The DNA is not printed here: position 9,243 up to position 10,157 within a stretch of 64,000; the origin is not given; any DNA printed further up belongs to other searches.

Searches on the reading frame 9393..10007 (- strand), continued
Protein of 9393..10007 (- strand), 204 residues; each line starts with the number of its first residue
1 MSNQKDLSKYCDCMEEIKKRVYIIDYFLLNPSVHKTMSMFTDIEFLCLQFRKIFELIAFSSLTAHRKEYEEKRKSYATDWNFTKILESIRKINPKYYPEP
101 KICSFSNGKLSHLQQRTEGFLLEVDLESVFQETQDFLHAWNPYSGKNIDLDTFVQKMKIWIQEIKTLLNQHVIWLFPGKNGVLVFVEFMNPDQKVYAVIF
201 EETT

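Call 62: search_protein_families(library=pfam, alignment_id=A2, max_evalue=1)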
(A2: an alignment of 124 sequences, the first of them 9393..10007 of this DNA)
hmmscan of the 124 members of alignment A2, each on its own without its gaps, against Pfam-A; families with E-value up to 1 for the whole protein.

A. member 1, window:9393-10007:- (204 aa): 2 families
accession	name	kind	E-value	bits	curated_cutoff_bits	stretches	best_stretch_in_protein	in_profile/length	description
PF14411.12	LHH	-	0.07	13.8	23.3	0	110-143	22-53/76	A nuclease of the HNH/ENDO VII superfamily with conserved LHH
PF07303.18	Occludin_ELL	-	0.24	12.7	31.2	1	58-118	37-97/101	Occludin homology domain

B. families by the number of members that match (of 124 scanned): 75 families (the first 25 are shown)
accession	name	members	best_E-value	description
PF18420.7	CSN4_RPN5_eIF3a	2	0.01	CSN4/RPN5/eIF3a helix turn helix domain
PF07445.17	PriC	2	0.017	Primosomal replication protein priC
PF13405.12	EF-hand_6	2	0.085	EF-hand domain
PF02810.21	SEC-C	1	3.1e-07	SEC-C motif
PF04358.19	DsrC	1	0.002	DsrC like protein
PF18397.6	IKBKB_SDD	1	0.0035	IQBAL scaffold dimerization domain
PF01519.22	DUF16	1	0.0051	Protein of unknown function DUF16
PF15571.11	Imm44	1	0.0058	Immunity protein 44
PF21661.2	DUF6860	1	0.006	Domain of unknown function (DUF6860)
PF10443.15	RNA12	1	0.0089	RNA12 protein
PF00363.23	Casein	1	0.0092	Casein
PF21918.1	cas_Cpf1_2nd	1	0.0093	CRISPR-associated endonuclease Cpf1 REC2 domain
PF13390.11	DUF4108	1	0.01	Protein of unknown function (DUF4108)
PF04787.17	Pox_H7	1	0.017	Late protein H7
PF23067.1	MG280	1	0.027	Uncharacterised protein MG280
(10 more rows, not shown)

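Call 65: search_dna_similar(query=window:9393-10007:-, collection=phages, mode=protein, max_evalue=0.001, max_rows=30)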
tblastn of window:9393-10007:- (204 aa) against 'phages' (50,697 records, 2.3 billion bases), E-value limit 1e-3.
Records with a match: 2; places in all: 2; records where one place covers at least 80% of the query: 2.
Best place of each record, by identity: <60% 2.
By first word of the organism name: Yersinia 2.
By host as written in the record: Yersinia pestis EV76-CN 2.
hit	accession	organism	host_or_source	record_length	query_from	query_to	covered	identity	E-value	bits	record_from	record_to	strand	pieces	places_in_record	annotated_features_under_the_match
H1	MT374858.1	Yersinia phage vB_YpM_50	Yersinia pestis EV76-CN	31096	1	198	97%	31.2%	5e-16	81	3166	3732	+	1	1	hypothetical protein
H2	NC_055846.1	Yersinia phage vB_YpM_50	Yersinia pestis EV76-CN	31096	1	198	97%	31.2%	5e-16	81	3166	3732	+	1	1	hypothetical protein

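Call 66: search_dna_similar(query=window:9393-10007:-, collection=plasmids, mode=protein, max_evalue=0.001, max_rows=30)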
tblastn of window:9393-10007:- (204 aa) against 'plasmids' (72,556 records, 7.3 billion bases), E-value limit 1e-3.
Records with a match: 3; places in all: 3; records where one place covers at least 80% of the query: 1.
Best place of each record, by identity: <60% 3.
By first word of the organism name: Halomonas 1; Paracoccus 1; Janthinobacterium 1.
By predicted mobility (MOB-suite, as given by PLSDB): non-mobilizable 3.
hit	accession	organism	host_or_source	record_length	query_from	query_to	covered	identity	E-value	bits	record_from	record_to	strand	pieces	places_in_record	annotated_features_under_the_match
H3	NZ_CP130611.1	Halomonas sp. HAL1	Cell culture,soil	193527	9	199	94%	34.9%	6e-25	108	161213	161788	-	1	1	hypothetical protein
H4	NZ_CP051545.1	Paracoccus sanguinis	cell culture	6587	1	139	68%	34.7%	3e-10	66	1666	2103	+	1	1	hypothetical protein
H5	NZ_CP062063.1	Janthinobacterium sp. HH102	whole organism,water rainwater-tap ...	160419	14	175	79%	26.6%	5e-4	47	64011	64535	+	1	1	hypothetical protein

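Call 67: get_annotated_region(hit=H1, flank=5000)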
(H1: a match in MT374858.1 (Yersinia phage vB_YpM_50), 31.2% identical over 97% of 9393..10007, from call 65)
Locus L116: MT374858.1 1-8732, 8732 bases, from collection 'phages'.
description: Yersinia phage vB_YpM_50, complete genome.
organism: Yersinia phage vB_YpM_50 (NCBI taxid 2736202)
taxonomy: Viruses; Duplodnaviria; Heunggongvirae; Uroviricota; Caudoviricetes; Peduoviridae; Peduovirus; Peduovirus YPM50
host: Yersinia pestis EV76-CN; source: -; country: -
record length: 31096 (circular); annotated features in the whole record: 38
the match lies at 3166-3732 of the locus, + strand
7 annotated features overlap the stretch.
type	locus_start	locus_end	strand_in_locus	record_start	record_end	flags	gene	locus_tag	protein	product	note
CDS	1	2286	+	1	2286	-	-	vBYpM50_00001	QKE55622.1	hypothetical protein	-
CDS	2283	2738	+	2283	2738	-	-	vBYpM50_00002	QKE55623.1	hypothetical protein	-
CDS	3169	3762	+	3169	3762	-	-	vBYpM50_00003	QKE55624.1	hypothetical protein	-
CDS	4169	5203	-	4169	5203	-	-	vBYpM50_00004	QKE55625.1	hypothetical protein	-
CDS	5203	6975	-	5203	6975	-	-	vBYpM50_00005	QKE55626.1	hypothetical protein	-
CDS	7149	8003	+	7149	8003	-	-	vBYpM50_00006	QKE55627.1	hypothetical protein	-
CDS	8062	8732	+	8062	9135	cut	-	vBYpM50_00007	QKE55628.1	hypothetical protein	-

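Call 68: get_annotated_region(hit=H3, flank=6000)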
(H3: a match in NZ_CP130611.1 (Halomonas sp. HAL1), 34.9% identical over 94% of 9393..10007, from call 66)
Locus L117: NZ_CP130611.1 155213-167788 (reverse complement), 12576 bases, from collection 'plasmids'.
description: Halomonas sp. HAL1 plasmid pHAL1, complete sequence
organism: Halomonas sp. HAL1 (NCBI taxid 550984)
taxonomy: Bacteria; Pseudomonadota; Gammaproteobacteria; Oceanospirillales; Halomonadaceae; Halomonas; Halomonas sp. HAL1
host: -; source: Cell culture,soil; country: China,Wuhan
typing (MOB-suite, as given by PLSDB): non-mobilizable; replicon rep_cluster_924
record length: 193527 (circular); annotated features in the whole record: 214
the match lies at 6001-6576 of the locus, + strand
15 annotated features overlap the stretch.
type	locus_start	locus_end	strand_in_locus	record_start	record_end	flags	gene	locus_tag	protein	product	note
CDS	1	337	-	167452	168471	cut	traF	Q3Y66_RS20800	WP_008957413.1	conjugal transfer protein TraF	-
CDS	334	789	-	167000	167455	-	-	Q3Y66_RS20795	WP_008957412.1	metal-dependent hydrolase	-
CDS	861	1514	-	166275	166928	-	-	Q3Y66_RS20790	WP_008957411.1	ERF family protein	-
CDS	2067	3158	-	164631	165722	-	-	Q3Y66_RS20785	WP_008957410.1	toprim domain-containing protein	-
CDS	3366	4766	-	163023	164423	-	-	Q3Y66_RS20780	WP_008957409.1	DNA cytosine methyltransferase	-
CDS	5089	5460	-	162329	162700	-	-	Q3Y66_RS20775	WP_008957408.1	hypothetical protein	-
CDS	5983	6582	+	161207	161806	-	-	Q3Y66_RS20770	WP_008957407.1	hypothetical protein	-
CDS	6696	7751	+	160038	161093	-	-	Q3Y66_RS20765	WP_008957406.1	hypothetical protein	-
CDS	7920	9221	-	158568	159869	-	-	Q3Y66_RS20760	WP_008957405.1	ISL3 family transposase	-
CDS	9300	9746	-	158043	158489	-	merR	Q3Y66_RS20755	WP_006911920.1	Hg(II)-responsive transcriptional regulator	-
CDS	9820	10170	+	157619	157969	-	merT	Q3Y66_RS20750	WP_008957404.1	mercuric ion transporter MerT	-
CDS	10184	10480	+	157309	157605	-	merP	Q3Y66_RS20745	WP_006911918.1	mercury resistance system periplasmic binding protein MerP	-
CDS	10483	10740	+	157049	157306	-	merF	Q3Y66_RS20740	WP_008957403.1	mercury resistance system transport protein MerF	-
CDS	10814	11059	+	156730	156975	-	merF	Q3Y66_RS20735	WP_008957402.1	mercury resistance system transport protein MerF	-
CDS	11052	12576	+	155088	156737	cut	merA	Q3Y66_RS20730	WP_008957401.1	mercury(II) reductase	-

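Call 69: get_annotated_region(hit=H4, flank=4000)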
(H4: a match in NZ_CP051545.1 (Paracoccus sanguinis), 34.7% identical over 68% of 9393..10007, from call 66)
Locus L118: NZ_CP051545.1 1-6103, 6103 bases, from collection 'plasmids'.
description: Paracoccus sanguinis strain OM2164 plasmid pPspOM7, complete sequence
organism: Paracoccus sanguinis (NCBI taxid 1545044)
taxonomy: Bacteria; Pseudomonadota; Alphaproteobacteria; Rhodobacterales; Paracoccaceae; Paracoccus; Paracoccus sanguinis
host: -; source: cell culture; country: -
typing (MOB-suite, as given by PLSDB): non-mobilizable
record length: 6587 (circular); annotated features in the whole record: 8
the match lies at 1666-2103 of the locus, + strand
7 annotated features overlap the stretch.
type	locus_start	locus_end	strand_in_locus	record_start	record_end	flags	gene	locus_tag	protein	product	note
CDS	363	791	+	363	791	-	-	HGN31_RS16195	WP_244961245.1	hypothetical protein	-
CDS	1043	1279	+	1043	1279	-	-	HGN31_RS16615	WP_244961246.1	hypothetical protein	-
CDS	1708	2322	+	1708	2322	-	-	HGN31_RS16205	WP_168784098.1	hypothetical protein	-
CDS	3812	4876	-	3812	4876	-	mobQ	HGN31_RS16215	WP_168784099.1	MobQ family relaxase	-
CDS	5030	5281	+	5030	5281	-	-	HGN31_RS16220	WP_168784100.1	hypothetical protein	-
CDS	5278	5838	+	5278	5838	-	-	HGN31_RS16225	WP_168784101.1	hypothetical protein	-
CDS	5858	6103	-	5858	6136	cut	-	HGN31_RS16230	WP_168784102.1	helix-turn-helix domain-containing protein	-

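Call 71: search_protein_families(library=phrogs, proteins=[L116:1-2286:+, L116:2283-2738:+, L116:3169-3762:+, L116:4169-5203:-, L116:5203-6975:-, L001:4941-5345:+, L005:5557-5985:+, L016:7181-7597:+, L029:194-616:+, L019:7328-7789:+], max_evalue=0.001)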
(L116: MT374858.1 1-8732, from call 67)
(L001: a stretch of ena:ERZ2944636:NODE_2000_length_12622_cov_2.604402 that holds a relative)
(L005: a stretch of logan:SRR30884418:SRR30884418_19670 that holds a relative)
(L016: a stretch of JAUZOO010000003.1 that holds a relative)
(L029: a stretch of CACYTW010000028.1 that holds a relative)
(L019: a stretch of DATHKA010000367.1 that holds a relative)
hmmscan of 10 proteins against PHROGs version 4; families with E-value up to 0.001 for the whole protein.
L116:1-2286:+ (761 aa): 7 families
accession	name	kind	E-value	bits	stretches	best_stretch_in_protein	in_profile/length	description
phrog_91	-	DNA, RNA and nucleotide metabolism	0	1128.7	1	3-756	9-752/852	nicking at origin of replication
phrog_6857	-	unknown function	5.7e-172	575.2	1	199-742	175-717/855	-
phrog_14675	-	unknown function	7.4e-151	500.7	1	540-761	1-222/222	-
phrog_12979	-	unknown function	3.4e-109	363.9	1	1-197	1-188/189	-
phrog_28319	-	unknown function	7.7e-37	128.1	1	373-559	5-199/342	-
phrog_14885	-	unknown function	1.1e-10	42.5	1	523-627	22-124/246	-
phrog_3419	-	DNA, RNA and nucleotide metabolism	8.5e-05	23.2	1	388-465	143-219/289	rolling circle DNA replication initiation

L116:2283-2738:+ (151 aa): 10 families
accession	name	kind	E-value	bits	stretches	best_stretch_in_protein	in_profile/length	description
phrog_1812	-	unknown function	1.6e-81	272.4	1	2-150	1-150/150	-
phrog_986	-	DNA, RNA and nucleotide metabolism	5.4e-43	148.6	1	1-84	93-178/253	RNA-binding protein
phrog_3954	-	unknown function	1.3e-25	90.2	1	85-146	4-65/88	-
phrog_21552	-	unknown function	2.2e-19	71.1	1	2-83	245-332/391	-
phrog_33705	-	unknown function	3.5e-17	63.5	1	81-138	94-151/157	-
phrog_2502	-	unknown function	3.6e-16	60.3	1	75-147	49-121/134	-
phrog_24858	-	unknown function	2.7e-15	57.4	1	5-80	104-178/180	-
phrog_16529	-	unknown function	1.1e-13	52.5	1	5-85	2-82/140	-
phrog_15982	-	unknown function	5.6e-11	43.1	1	4-81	371-449/453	-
phrog_19935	-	DNA, RNA and nucleotide metabolism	0.00061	20.8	1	2-80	1-81/116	RNA-binding protein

L116:3169-3762:+ (197 aa): 1 family
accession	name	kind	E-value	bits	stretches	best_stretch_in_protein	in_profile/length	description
phrog_13799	-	unknown function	1.7e-109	364.8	1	1-197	1-197/198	-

L116:4169-5203:- (344 aa): 7 families
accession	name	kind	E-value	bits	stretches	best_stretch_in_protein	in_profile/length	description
phrog_68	-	head and packaging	6.9e-176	584.9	1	1-343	1-343/344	portal protein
phrog_8392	-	head and packaging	6e-111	369.2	1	1-185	1-188/188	portal protein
phrog_12726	-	unknown function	2.1e-51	173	1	266-344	1-79/79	-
phrog_1853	-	unknown function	6.2e-50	170.2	1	211-342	1-148/159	-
phrog_12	-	head and packaging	1.1e-20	75.2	1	100-320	146-357/646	portal protein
phrog_33693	-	head and packaging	8.1e-06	25.5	1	165-296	175-306/560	portal protein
phrog_11226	-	head and packaging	0.00023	21.3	0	170-303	196-335/388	portal protein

L116:5203-6975:- (590 aa): 13 families
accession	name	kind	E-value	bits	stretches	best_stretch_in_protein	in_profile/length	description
phrog_5751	-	head and packaging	2.4e-238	793.5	2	1-379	60-426/548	terminase large subunit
phrog_3746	-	head and packaging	2.9e-175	583.7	1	2-375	1-368/374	terminase large subunit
phrog_5909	-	head and packaging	5e-138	460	1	278-589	2-284/285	terminase large subunit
phrog_2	-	head and packaging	2.7e-102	345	1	1-571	194-562/807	terminase large subunit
phrog_5713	-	head and packaging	9.6e-66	221.1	1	447-589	1-142/143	terminase large subunit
phrog_10334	-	head and packaging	3.5e-42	143.5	1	524-590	3-69/69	terminase large subunit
phrog_14025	-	unknown function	1.1e-19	71.5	1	13-88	19-94/98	-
phrog_9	-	head and packaging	7.9e-10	39.2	1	351-477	431-575/812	terminase large subunit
phrog_24618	-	unknown function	0.0001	23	1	447-485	22-60/230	-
phrog_4151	-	DNA, RNA and nucleotide metabolism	0.00012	22.9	1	14-52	10-48/154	DNA binding protein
phrog_1889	-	head and packaging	0.00014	22.5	1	12-127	6-90/276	terminase small subunit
phrog_22646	-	unknown function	0.00052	20.2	0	156-285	46-186/374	-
phrog_509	-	head and packaging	0.00098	19.7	0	17-54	14-51/238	terminase small subunit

L001:4941-5345:+ (134 aa): 0 families

L005:5557-5985:+ (142 aa): 0 families

L016:7181-7597:+ (138 aa): 0 families

L029:194-616:+ (140 aa): 1 family
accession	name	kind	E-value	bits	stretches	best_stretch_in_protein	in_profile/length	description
phrog_4611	-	head and packaging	6.7e-06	25.7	1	30-137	494-602/710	minor head protein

L019:7328-7789:+ (153 aa): 0 families

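Call 81: list_cluster_members(proteins=[window:9393-10007:-, window:10010-11119:-, window:11291-12289:-, P0003])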
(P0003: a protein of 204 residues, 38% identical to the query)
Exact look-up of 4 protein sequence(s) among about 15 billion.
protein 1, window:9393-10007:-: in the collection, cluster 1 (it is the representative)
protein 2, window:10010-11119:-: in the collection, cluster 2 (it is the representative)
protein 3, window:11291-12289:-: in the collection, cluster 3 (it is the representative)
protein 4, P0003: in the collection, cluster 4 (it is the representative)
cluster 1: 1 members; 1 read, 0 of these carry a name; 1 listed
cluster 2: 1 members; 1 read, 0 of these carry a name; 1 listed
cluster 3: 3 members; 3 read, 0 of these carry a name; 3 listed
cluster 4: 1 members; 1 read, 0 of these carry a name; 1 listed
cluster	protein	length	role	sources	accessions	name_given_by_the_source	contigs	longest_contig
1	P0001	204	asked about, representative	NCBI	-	-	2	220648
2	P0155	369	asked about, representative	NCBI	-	-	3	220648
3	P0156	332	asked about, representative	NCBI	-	-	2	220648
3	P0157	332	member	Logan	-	-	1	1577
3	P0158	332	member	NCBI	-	-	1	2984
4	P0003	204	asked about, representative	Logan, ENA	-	-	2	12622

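Call 94: search_protein_families(library=pfam, alignment_id=A4, max_evalue=0.00001)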
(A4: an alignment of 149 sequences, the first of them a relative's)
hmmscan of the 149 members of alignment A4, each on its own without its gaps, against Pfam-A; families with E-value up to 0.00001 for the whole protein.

A. member 1, L036:285-761:+ (158 aa): 0 families

B. families by the number of members that match (of 149 scanned): 113 families (the first 25 are shown)
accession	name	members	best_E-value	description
PF01964.24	ThiC_Rad_SAM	3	1.2e-182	Radical SAM ThiC family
PF01039.27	Carboxyl_trans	2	1.5e-127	Carboxyl transferase domain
PF00749.27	tRNA-synt_1c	2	2.4e-67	tRNA synthetases class I (E and Q), catalytic domain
PF00005.33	ABC_tran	2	3.1e-46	ABC transporter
PF01555.25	N6_N4_Mtase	2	1.6e-29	DNA methylase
PF00589.27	Phage_integrase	2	5.3e-24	Phage integrase family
PF13555.12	AAA_29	2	3.6e-12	P-loop containing region of AAA domain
PF13304.12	AAA_21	2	5e-12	AAA domain, putative AbiEii toxin, Type IV TA system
PF02463.25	SMC_N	2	5.8e-09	RecF/RecN/SMC N terminal domain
PF08811.16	DUF1800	1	9.5e-139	Protein of unknown function (DUF1800)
PF00120.29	Gln-synt_C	1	3.2e-134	Glutamine synthetase, catalytic domain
PF00501.34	AMP-binding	1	8.4e-90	AMP-binding enzyme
PF00579.31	tRNA-synt_1b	1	2.8e-83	tRNA synthetases class I (W and Y)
PF04185.19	Phosphoesterase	1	9.8e-74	Phosphoesterase family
PF20796.3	PDDEXK_13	1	1.1e-63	PD-(D/E)XK nuclease superfamily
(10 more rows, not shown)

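Call 95: search_protein_families(library=padloc, alignment_id=A4, max_evalue=0.00001)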
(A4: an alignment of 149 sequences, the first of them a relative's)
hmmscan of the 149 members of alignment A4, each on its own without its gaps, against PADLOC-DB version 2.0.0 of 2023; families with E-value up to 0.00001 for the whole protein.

A. member 1, L036:285-761:+ (158 aa): 0 families

B. families by the number of members that match (of 149 scanned): 171 families (the first 25 are shown)
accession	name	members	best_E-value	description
PDLC04135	mad3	2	6e-48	mads_3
PDLC04140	mad8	2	4.2e-17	mads_8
PDLC04134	mad2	2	2.2e-14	mads_2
PDLC03283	MTase_II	2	2.7e-10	Type II methyltransferase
PDLC04541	PDC-M25A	2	2.4e-07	-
PDLC02335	AbiLi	2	3.2e-07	AbiLi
PDLC04962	PDC-S22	1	4e-135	-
PDLC03376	MTase_II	1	3.4e-79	Type II methyltransferase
PDLC04767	PDC-M66B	1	2.4e-76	-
PDLC04938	PDC-S15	1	4.6e-74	-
PDLC03107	Specificity_I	1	1.3e-66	Type I specificity subunit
PDLC03184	Specificity_I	1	1.1e-53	Type I specificity subunit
PDLC03351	MTase_II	1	5.8e-46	Type II methyltransferase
PDLC03084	Specificity_I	1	7.3e-46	Type I specificity subunit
PDLC04137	mad5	1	2.7e-44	mads_5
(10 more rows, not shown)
